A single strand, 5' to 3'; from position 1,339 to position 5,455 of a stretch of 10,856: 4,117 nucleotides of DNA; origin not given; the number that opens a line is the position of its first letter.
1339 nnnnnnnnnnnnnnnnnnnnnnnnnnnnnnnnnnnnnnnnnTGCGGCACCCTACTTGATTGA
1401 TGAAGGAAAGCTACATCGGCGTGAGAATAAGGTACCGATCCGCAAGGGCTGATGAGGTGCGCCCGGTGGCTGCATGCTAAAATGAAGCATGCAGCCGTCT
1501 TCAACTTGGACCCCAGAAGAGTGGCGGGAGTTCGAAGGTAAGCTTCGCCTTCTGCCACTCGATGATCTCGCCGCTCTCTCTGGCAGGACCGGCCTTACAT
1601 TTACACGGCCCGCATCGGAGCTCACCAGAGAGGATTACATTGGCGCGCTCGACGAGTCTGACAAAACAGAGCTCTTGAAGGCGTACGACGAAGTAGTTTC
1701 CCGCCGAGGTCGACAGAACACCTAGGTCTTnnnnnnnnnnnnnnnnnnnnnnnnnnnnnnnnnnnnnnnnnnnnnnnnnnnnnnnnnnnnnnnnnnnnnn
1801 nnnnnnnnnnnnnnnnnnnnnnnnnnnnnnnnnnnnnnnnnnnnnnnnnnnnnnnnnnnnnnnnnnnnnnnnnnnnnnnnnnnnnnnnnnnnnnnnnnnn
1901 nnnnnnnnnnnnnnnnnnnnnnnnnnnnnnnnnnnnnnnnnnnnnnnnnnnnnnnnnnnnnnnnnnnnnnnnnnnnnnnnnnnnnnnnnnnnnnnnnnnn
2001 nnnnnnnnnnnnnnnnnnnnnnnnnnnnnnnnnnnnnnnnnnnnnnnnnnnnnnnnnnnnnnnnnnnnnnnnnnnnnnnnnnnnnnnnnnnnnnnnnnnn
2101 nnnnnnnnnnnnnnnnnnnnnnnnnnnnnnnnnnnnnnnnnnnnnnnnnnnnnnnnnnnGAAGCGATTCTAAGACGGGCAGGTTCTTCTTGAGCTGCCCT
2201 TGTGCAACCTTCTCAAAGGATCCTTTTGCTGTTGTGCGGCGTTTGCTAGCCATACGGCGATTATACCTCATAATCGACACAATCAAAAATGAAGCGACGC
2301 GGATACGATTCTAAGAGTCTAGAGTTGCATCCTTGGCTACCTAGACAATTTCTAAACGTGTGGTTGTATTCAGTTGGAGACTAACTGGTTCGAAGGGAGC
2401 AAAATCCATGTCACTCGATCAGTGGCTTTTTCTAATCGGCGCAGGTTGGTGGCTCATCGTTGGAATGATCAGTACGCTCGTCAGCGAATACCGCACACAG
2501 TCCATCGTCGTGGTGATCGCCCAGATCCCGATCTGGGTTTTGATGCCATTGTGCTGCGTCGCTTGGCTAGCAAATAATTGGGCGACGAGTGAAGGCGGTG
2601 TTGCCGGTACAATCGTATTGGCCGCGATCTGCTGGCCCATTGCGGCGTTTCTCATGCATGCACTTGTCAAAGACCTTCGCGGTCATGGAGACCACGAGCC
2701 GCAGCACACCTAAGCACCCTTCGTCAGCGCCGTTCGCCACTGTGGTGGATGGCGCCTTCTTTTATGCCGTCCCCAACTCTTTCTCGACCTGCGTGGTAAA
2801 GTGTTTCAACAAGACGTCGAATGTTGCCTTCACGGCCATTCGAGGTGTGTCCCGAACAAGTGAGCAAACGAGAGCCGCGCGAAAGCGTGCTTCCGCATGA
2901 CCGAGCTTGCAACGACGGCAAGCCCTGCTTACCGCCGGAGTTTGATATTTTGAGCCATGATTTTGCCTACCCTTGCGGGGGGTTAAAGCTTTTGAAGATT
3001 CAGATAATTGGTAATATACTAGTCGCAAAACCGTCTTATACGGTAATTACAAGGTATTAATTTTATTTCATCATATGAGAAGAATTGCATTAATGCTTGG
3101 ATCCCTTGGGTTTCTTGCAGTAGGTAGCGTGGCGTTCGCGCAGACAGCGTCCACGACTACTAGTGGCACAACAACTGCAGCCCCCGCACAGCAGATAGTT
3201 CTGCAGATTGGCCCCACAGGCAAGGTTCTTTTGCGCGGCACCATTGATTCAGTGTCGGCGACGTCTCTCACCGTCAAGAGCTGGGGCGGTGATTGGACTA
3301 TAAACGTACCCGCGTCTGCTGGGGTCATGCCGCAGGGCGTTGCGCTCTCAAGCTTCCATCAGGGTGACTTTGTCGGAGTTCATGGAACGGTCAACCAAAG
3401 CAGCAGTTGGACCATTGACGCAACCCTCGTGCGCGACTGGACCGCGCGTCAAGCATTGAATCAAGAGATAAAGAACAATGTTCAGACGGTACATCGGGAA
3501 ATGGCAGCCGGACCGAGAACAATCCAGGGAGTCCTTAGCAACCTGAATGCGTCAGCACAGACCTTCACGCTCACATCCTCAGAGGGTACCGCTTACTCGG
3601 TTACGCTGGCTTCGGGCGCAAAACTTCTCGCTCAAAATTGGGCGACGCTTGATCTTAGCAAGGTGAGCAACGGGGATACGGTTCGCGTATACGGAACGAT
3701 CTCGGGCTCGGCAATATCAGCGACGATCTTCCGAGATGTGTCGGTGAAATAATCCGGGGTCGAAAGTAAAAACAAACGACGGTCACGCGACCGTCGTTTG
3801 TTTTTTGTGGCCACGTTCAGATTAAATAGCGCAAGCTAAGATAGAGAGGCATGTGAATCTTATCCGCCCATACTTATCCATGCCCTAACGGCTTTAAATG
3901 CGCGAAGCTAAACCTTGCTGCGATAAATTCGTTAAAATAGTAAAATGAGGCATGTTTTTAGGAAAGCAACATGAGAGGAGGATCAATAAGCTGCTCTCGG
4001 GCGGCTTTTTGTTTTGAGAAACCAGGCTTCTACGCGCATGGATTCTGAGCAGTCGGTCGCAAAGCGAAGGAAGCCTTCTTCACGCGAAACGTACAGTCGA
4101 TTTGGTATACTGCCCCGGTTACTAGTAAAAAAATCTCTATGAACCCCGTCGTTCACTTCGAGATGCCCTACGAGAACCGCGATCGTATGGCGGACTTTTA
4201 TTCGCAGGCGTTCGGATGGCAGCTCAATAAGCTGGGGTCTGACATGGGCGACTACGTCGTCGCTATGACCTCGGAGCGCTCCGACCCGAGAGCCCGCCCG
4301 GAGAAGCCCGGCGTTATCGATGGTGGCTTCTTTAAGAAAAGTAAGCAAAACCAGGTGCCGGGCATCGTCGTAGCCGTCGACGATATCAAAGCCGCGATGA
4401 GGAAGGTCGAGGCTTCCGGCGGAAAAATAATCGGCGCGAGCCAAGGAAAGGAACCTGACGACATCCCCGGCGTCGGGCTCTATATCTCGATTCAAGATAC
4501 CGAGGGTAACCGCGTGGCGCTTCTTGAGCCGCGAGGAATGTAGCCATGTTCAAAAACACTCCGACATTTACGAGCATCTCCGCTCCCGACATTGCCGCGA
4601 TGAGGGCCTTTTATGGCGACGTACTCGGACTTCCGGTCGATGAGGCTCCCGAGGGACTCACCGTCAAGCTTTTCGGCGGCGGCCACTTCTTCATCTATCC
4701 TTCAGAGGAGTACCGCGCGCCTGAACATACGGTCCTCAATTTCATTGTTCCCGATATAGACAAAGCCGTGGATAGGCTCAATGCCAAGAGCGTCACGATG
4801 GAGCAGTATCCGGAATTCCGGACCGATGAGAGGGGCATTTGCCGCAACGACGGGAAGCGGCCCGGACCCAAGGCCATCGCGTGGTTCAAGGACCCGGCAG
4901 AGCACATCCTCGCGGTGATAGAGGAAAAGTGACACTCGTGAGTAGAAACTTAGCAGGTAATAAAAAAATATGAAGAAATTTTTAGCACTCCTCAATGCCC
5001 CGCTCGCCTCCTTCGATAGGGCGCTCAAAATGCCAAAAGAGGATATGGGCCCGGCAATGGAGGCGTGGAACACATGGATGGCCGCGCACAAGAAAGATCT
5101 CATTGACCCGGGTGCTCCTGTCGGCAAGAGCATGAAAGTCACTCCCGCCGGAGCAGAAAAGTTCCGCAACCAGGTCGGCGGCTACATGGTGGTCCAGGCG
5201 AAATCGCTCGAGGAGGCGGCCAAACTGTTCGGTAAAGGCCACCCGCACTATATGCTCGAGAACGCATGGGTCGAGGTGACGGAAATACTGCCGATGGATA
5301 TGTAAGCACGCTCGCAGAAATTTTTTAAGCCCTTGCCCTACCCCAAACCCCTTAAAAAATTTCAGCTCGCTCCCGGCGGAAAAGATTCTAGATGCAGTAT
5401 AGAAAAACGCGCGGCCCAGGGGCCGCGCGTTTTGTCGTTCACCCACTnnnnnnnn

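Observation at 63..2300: tRNA-Asn-proximal patch of small unknown genes plus a TA module: candidate accessory or defence islet without a visible integrase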

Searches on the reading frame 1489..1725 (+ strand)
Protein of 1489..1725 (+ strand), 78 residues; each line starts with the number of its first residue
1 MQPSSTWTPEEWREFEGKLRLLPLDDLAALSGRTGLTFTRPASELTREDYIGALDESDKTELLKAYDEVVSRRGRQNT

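Call 6: search_protein_families(library=pfam, max_evalue=1, proteins=[window:1489-1725:+])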
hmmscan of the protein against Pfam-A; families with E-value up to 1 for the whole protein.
window:1489-1725:+ (78 aa): 0 families

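Call 8: search_protein_families(library=padloc, max_evalue=1, proteins=[window:1489-1725:+])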
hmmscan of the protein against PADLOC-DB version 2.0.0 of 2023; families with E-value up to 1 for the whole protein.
window:1489-1725:+ (78 aa): 0 families

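Call 9: search_protein_families(library=phrogs, max_evalue=1, proteins=[window:1489-1725:+])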
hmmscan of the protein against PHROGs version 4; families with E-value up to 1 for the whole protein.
window:1489-1725:+ (78 aa): 1 family
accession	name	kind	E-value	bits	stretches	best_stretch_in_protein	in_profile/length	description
phrog_12592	-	unknown function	0.21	12.6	1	48-76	30-58/62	-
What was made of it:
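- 1489..1725 (+): 78-aa acidic ORF (pI 4.8), tail-to-tail with Doc (5 nt between the two ORF ends); unverified. No Pfam hit including HeH/SAP; one chance-level PHROG match, E 0.21 (calls 6, 9).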

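Call 10: search_protein_families(library=ncbifam, max_evalue=1, proteins=[window:1489-1725:+])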
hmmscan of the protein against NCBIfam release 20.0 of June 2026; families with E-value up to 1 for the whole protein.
window:1489-1725:+ (78 aa): 0 families

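Call 92: search_dna_similar(query=window:1489-1725:+, collection=plasmids, mode=protein, max_evalue=1, max_rows=5)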
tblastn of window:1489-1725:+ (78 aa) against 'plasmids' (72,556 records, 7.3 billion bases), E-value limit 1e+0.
No match.

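Call 93: search_dna_similar(query=window:1489-1725:+, collection=phages, mode=protein, max_evalue=1, max_rows=5)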
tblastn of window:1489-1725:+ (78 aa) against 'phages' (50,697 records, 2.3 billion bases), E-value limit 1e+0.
Records with a match: 4; places in all: 4; records where one place covers at least 80% of the query: 0.
Best place of each record, by identity: <60% 4.
By first word of the organism name: Shigella 2; Escherichia 1; Enterobacteria 1.
By host as written in the record: Shigella sonnei 1; Shigella flexneri 2a 1; Escherichia coli 1; - 1.
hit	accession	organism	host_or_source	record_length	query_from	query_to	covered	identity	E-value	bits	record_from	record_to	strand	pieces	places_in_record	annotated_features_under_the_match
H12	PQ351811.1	Shigella phage SSG23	Shigella sonnei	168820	31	74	56%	31.8%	8e-1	33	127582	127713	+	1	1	DNA topoisomerase II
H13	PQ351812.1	Shigella phage SFHK24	Shigella flexneri 2a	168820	31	74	56%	31.8%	8e-1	33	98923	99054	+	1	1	DNA topoisomerase II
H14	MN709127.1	Escherichia phage Ec_Makalu_002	Escherichia coli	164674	31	74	56%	31.8%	1e+0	32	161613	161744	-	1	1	DNA topoisomerase II medium subunit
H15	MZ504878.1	Enterobacteria phage Whisky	-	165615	31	74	56%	31.8%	1e+0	32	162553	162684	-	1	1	hypothetical protein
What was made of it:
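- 1489..1725 (+): Only chance-level phage hits, none in plasmids (calls 92, 93).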

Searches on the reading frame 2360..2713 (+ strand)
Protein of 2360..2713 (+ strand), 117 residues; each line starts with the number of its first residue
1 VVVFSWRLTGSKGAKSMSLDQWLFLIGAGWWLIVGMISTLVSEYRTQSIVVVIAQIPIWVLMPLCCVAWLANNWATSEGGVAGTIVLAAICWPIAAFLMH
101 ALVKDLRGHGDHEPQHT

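Call 6: search_protein_families(library=pfam, max_evalue=1, proteins=[window:2360-2713:+])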
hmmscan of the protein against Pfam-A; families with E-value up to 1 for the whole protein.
window:2360-2713:+ (117 aa): 0 families

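Call 8: search_protein_families(library=padloc, max_evalue=1, proteins=[window:2360-2713:+])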
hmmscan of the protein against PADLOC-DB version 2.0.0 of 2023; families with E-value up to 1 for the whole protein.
window:2360-2713:+ (117 aa): 0 families

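Call 9: search_protein_families(library=phrogs, max_evalue=1, proteins=[window:2360-2713:+])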
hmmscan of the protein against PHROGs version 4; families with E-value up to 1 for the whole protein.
window:2360-2713:+ (117 aa): 1 family
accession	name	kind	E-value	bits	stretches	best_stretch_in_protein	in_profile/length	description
phrog_1350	-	lysis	0.49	11.6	1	14-41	21-44/97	holin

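Call 10: search_protein_families(library=ncbifam, max_evalue=1, proteins=[window:2360-2713:+])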
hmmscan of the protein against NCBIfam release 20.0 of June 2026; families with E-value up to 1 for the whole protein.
window:2360-2713:+ (117 aa): 2 families
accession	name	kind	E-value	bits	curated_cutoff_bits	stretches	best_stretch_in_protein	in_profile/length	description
NF003114.0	PRK04032.1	equivalog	0.016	15.1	148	1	7-56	107-150/172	CDP-2,3-bis-(O-geranylgeranyl)-sn-glycerol synthase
TIGR03025.1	EPS_sugtrans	subfamily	0.14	11.3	295.55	1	21-109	34-121/445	exopolysaccharide biosynthesis polyprenyl glycosylphosphotransferase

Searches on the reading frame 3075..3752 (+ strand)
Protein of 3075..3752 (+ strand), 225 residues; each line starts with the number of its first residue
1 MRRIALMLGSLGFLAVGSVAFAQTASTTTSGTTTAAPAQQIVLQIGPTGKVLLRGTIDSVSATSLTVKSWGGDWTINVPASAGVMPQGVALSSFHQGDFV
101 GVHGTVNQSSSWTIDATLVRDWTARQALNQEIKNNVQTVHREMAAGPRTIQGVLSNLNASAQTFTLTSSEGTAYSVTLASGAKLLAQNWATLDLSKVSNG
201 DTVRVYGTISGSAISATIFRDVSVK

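Call 6: search_protein_families(library=pfam, max_evalue=1, proteins=[window:3075-3752:+])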
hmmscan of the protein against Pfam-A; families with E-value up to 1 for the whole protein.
window:3075-3752:+ (225 aa): 4 families
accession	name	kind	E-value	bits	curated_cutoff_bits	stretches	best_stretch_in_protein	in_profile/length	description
PF18914.6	DUF5666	-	8.5e-05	23.2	27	1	54-113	1-55/60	Domain of unknown function (DUF5666)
PF12869.13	tRNA_anti-like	-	0.054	13.5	23.5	1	150-221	75-144/146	tRNA_anti-like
PF01336.31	tRNA_anti-codon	-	0.055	13.9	27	0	194-210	42-58/75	OB-fold nucleic acid binding domain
PF23485.1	YBR230W-A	-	0.16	12.7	31.5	1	87-135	16-62/66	YBR230W-A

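Call 14: find_encoding_contigs(protein=window:3075-3752:+, flank=10000, max_places=10)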
Protein window:3075-3752:+ (225 aa): no gene with exactly this product is on record in the collection.

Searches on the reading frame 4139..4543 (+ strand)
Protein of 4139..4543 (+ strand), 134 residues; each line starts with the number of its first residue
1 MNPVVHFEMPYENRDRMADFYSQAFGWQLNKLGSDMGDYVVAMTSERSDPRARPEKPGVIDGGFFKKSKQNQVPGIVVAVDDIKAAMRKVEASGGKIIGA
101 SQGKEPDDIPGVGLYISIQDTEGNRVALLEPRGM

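Call 15: search_protein_families(library=pfam, max_evalue=0.01, proteins=[window:4139-4543:+])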
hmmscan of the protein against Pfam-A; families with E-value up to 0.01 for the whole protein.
window:4139-4543:+ (134 aa): 3 families
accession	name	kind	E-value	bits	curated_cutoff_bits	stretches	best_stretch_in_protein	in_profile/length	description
PF00903.31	Glyoxalase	-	7.9e-11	42.8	20.6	1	5-127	3-120/121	Glyoxalase/Bleomycin resistance protein/Dioxygenase superfamily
PF18029.7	Glyoxalase_6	-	5.4e-06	27.5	23.6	1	13-128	8-105/106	Glyoxalase-like domain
PF22677.2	Ble-like_N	-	6.3e-05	23.1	24.5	1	4-42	2-38/41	Bleomycin resistance protein-like N-terminal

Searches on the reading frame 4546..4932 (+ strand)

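Call 15: search_protein_families(library=pfam, max_evalue=0.01, proteins=[window:4546-4932:+])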
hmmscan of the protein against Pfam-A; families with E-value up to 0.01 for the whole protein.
window:4546-4932:+ (128 aa): 3 families
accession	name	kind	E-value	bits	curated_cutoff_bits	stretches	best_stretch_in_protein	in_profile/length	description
PF00903.31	Glyoxalase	-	6.6e-06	27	20.6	1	10-120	6-117/121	Glyoxalase/Bleomycin resistance protein/Dioxygenase superfamily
PF22677.2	Ble-like_N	-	0.0007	19.7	24.5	1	15-36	11-32/41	Bleomycin resistance protein-like N-terminal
PF18029.7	Glyoxalase_6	-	0.0011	20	23.6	1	11-79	4-77/106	Glyoxalase-like domain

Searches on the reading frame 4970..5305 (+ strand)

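Call 15: search_protein_families(library=pfam, max_evalue=0.01, proteins=[window:4970-5305:+])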
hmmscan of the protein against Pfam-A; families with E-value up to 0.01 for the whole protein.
window:4970-5305:+ (111 aa): 1 family
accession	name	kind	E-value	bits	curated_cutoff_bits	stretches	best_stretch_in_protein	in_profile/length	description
PF03795.20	YCII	-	0.0044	17.9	24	1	46-109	40-94/95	YCII-related domain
